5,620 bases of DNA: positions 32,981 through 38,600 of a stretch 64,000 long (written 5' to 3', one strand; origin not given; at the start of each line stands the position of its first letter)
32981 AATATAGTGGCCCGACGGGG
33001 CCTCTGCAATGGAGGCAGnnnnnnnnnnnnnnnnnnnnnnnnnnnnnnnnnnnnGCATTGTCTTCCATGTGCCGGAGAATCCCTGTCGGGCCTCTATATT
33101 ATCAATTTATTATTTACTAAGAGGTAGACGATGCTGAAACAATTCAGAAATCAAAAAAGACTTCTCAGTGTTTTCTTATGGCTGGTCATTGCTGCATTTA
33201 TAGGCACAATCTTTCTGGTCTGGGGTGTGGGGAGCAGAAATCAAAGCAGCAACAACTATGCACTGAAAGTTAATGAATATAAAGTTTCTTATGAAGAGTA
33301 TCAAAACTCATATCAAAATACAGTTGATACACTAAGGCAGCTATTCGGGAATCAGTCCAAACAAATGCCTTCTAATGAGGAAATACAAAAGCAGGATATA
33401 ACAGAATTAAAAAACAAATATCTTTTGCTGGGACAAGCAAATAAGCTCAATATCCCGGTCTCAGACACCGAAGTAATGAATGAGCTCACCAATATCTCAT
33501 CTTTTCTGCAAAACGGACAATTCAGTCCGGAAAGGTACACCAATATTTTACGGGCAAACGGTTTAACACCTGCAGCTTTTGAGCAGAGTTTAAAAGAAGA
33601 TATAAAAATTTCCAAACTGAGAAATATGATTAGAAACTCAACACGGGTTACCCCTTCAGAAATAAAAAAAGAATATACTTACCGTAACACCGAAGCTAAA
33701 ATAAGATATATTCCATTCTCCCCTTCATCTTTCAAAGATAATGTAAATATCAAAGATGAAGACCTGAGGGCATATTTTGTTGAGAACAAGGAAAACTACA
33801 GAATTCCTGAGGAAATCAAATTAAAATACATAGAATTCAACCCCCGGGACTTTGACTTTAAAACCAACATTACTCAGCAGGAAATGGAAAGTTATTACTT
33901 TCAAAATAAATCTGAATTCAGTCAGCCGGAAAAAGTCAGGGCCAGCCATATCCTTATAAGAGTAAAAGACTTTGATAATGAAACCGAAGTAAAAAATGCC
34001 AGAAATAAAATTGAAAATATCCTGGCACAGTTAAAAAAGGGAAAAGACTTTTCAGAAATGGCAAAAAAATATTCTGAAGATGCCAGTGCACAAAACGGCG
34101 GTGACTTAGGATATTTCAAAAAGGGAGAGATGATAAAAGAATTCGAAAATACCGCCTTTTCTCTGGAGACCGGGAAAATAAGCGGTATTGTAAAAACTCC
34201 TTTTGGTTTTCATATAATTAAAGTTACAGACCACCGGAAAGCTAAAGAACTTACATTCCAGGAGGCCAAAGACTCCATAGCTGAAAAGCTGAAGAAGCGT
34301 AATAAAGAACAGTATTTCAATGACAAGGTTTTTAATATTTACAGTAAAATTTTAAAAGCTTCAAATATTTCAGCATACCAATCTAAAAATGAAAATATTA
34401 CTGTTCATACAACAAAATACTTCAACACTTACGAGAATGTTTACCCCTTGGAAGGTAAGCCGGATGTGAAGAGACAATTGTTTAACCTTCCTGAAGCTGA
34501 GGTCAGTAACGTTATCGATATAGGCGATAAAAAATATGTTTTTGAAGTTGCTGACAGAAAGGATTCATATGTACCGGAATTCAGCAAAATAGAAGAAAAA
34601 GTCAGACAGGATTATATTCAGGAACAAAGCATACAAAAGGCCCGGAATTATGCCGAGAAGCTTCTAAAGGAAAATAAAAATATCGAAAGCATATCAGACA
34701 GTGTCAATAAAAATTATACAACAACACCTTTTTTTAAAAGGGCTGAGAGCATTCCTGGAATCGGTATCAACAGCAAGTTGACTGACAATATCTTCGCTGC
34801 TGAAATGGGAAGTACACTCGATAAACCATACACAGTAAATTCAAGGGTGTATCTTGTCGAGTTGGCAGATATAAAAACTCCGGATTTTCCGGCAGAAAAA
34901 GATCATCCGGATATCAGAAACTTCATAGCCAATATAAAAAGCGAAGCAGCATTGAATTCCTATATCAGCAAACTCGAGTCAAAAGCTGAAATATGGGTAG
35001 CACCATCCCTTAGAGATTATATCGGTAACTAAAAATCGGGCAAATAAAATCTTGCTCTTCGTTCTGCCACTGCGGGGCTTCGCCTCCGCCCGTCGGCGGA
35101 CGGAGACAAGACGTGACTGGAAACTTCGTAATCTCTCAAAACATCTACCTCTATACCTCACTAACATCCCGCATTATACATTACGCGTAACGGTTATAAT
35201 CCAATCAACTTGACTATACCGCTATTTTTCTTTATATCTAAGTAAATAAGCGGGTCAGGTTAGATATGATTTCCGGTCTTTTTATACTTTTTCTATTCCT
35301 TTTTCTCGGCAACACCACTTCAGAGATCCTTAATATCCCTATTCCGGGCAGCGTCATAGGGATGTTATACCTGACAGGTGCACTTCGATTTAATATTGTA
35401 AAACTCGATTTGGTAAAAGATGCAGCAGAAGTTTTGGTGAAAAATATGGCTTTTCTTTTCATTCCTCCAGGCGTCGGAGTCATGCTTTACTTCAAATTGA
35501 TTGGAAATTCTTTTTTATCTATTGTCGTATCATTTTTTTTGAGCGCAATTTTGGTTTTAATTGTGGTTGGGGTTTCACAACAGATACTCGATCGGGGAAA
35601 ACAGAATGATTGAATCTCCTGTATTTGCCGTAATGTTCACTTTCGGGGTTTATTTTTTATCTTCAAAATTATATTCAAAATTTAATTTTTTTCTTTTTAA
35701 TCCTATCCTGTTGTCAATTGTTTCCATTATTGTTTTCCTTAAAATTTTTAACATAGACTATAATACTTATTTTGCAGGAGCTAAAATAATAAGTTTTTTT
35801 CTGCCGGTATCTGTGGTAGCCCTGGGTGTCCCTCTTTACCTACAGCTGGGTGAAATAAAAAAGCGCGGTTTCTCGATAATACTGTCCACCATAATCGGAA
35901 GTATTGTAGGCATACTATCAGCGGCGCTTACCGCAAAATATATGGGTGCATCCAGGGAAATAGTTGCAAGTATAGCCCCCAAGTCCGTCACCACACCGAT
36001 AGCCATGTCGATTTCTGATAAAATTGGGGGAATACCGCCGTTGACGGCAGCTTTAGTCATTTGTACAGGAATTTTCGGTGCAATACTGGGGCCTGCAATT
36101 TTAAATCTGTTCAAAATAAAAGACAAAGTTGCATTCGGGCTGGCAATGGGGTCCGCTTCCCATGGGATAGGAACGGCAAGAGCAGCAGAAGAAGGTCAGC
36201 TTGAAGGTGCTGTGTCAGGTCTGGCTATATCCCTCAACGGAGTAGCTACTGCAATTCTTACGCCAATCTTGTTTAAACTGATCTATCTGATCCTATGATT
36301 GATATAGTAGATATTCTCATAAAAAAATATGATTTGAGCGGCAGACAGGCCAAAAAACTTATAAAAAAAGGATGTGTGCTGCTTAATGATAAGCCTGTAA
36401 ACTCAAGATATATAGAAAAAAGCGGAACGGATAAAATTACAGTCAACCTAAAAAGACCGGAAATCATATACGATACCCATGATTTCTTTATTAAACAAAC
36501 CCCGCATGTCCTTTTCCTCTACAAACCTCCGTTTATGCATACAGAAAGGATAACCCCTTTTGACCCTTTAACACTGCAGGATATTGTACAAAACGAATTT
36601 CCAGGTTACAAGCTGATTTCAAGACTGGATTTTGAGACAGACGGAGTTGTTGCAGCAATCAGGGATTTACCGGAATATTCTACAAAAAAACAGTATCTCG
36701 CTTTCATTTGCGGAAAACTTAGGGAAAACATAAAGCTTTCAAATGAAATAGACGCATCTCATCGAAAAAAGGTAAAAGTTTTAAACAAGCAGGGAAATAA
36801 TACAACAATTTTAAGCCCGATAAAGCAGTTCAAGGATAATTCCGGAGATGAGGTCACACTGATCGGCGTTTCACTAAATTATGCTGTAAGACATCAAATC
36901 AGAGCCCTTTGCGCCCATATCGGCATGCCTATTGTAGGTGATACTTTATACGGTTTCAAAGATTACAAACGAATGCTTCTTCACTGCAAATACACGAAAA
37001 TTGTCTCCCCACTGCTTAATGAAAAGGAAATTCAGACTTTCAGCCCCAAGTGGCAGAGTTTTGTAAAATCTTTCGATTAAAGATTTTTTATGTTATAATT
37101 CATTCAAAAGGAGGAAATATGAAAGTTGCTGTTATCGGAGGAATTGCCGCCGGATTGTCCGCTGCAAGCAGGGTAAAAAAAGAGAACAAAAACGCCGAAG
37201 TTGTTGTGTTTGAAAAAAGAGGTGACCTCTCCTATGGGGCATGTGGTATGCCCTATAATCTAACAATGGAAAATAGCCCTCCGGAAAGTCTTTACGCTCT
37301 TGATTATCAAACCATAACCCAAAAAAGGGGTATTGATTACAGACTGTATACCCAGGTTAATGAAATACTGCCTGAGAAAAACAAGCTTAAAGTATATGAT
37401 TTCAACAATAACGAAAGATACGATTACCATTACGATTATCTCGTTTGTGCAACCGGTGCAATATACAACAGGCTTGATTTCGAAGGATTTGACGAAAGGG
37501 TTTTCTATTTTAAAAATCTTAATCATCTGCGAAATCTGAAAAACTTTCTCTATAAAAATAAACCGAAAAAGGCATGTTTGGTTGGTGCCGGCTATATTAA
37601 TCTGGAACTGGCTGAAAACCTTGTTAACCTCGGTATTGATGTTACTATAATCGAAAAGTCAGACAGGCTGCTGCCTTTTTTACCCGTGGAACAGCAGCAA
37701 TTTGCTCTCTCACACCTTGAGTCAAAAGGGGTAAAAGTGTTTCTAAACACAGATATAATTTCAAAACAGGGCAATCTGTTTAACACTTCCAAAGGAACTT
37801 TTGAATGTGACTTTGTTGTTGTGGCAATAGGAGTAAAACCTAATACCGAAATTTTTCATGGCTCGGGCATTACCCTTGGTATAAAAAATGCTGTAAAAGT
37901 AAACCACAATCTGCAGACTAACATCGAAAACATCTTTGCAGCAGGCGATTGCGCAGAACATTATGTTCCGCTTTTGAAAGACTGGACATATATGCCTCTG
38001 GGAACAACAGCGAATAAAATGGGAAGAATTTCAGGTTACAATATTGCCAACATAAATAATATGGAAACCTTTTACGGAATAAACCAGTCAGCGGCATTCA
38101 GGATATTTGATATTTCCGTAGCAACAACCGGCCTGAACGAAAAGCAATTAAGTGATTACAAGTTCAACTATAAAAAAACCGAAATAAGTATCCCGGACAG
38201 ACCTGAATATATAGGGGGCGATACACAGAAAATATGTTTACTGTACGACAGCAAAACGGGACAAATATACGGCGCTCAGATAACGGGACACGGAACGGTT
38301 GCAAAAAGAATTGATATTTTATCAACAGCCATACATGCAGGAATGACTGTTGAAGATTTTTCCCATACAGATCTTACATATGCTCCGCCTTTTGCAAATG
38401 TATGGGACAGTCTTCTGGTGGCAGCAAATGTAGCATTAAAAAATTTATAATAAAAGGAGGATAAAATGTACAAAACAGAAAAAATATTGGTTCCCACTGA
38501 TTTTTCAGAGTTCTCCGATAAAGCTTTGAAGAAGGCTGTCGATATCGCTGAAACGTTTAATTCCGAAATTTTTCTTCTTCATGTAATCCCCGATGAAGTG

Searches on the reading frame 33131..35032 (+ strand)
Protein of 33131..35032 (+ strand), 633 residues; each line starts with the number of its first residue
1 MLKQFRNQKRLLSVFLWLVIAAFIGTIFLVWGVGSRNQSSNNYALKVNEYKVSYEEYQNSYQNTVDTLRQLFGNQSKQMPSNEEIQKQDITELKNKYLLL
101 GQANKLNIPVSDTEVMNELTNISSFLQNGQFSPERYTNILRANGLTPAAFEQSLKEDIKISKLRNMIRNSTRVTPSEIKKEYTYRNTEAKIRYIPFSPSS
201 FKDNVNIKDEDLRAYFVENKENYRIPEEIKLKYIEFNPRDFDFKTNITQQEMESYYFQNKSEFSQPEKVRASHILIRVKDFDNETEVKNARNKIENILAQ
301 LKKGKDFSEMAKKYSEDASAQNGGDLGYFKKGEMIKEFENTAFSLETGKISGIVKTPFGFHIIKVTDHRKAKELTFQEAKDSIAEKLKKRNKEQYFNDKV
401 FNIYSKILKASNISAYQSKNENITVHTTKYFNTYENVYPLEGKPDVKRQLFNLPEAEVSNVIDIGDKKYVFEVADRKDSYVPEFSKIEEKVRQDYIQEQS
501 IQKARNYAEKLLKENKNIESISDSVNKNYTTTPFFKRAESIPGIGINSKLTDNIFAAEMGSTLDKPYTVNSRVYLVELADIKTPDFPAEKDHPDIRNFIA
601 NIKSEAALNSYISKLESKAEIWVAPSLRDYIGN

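Call 25: search_protein_families(library=ncbifam, proteins=[window:33131-35032:+], max_evalue=0.001)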
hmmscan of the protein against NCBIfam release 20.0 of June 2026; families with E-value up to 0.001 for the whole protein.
window:33131-35032:+ (633 aa): 9 families
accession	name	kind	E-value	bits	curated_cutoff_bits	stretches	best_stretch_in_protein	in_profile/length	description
NF008054.0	PRK10788.1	equivalog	3.7e-66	224.1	493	1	19-624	16-620/626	peptidylprolyl isomerase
NF000809.0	PRK00059.1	equivalog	4.7e-34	118.3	303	2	246-416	173-331/336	peptidylprolyl isomerase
NF008038.0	PRK10770.1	equivalog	1.2e-25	90.2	394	2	244-372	149-277/431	peptidylprolyl isomerase SurA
TIGR02933.1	nifM_nitrog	equivalog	2.6e-25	89.8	168.2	1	246-395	101-247/256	nitrogen fixation protein NifM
NF002846.0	PRK03095.1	equivalog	1.1e-23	84.2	361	1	267-399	131-253/287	peptidylprolyl isomerase PrsA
NF002827.0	PRK03002.1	equivalog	1.5e-22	79.9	343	1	252-422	121-275/285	peptidylprolyl isomerase PrsA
NF002824.0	PRK02998.1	subfamily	1.4e-21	77.1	360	1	268-414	134-267/283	peptidylprolyl isomerase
NF011969.0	PRK15441.1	equivalog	1.4e-15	57.5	127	1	295-366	19-90/93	peptidylprolyl isomerase PpiC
NF003356.0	PRK04405.1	subfamily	4.4e-13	49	339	1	268-416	128-280/299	peptidylprolyl isomerase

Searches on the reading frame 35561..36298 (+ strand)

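Call 25: search_protein_families(library=ncbifam, proteins=[window:35561-36298:+], max_evalue=0.001)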
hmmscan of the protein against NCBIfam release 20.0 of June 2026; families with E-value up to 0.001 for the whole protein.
window:35561-36298:+ (245 aa): 3 families
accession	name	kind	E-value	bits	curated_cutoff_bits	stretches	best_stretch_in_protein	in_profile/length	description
TIGR00659.1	TIGR00659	equivalog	4.1e-75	252.2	249.7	1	23-242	7-226/226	CidB/LrgB family autolysis modulator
NF007983.0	PRK10711.1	equivalog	3.3e-63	213.7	267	1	21-243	6-228/231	CidB/LrgB family autolysis modulator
NF003291.0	PRK04288.1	equivalog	5.2e-47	160.2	264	1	16-241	6-232/233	antiholin-like protein LrgB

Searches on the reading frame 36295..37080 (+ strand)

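Call 25: search_protein_families(library=ncbifam, proteins=[window:36295-37080:+], max_evalue=0.001)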
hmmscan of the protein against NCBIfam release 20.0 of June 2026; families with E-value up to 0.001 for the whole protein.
window:36295-37080:+ (261 aa): 5 families
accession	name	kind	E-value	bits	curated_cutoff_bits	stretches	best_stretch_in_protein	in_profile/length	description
TIGR00005.1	rluA_subfam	subfamily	3.4e-12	46.2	192.7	1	4-248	8-271/298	RluA family pseudouridine synthase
NF007543.0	PRK10158.1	equivalog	1.2e-05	25.1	286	1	97-240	49-206/219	bifunctional tRNA pseudouridine(32) synthase/23S rRNA pseudouridine(746) synthase RluA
TIGR01621.1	RluA-like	hypoth_equivalog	0.00013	21.3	222.3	1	126-232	75-179/217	TIGR01621 family pseudouridine synthase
NF008249.0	PRK11025.1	equivalog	0.00019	20.4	378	1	106-233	138-275/317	23S rRNA pseudouridine(955/2504/2580) synthase RluC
NF008385.0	PRK11180.1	equivalog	0.00053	19.4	351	1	123-222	160-256/325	23S rRNA pseudouridine(1911/1915/1917) synthase RluD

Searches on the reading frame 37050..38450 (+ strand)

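Call 25: search_protein_families(library=ncbifam, proteins=[window:37050-38450:+], max_evalue=0.001)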
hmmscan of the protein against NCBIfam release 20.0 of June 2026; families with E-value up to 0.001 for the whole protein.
window:37050-38450:+ (466 aa): 61 families (the best 25 are shown)
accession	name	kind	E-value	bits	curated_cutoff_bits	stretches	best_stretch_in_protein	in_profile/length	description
TIGR03385.1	CoA_CoA_reduc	equivalog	6.6e-104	348.1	578.8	1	25-458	1-438/439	CoA-disulfide reductase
NF007123.0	PRK09564.1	equivalog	2.3e-102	343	458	1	24-462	1-443/444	CoA-disulfide reductase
NF010037.0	PRK13512.1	equivalog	3.7e-78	263.3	394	1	24-453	2-428/438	CoA-disulfide reductase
NF046103.1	NOXase_Strep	equivalog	3.7e-62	210.7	600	1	25-459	1-438/442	H2O-forming NADH oxidase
TIGR01350.1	lipoamide_DH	equivalog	2.6e-35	122.1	408.8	1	109-440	115-436/461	dihydrolipoyl dehydrogenase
NF004945.0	PRK06292.2-3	equivalog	5.5e-33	114.6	494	1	121-440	123-434/457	dihydrolipoyl dehydrogenase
NF045765.1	PhenlGlyoxDHPadH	equivalog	3e-32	112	475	1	26-355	5-330/416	NADH-dependent phenylglyoxylate dehydrogenase subunit epsilon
TIGR02053.1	MerA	equivalog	6.2e-32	111.2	454.45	1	122-444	124-439/465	mercury(II) reductase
NF041682.1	ant_diox_AndAa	equivalog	9.5e-30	103.6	650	1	27-310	7-287/406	anthranilate 1,2-dioxygenase system ferredoxin--NAD(+) reductase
NF004943.0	PRK06292.2-1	equivalog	1.8e-29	102.8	432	1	101-440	107-437/456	dihydrolipoyl dehydrogenase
NF042949.2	3PPDioc_HcaD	equivalog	2.1e-29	102.5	450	1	25-303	3-277/386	3-phenylpropionate/cinnamic acid dioxygenase ferredoxin--NAD(+) reductase subunit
TIGR02374.1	nitri_red_nirB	equivalog_domain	2e-28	99.3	578.35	1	27-364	2-332/794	nitrite reductase large subunit NirB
NF041853.1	hythiocyan_redase_MerA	equivalog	9e-28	97.3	650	1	107-437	101-420/440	hypothiocyanous acid reductase MerA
NF003437.0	PRK04965.1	equivalog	1.6e-25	89.9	392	1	26-304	5-277/378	NADH:flavorubredoxin reductase NorW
NF007286.0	PRK09754.1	equivalog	6.7e-24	84.4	447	1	27-302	7-277/400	phenylpropionate dioxygenase ferredoxin reductase subunit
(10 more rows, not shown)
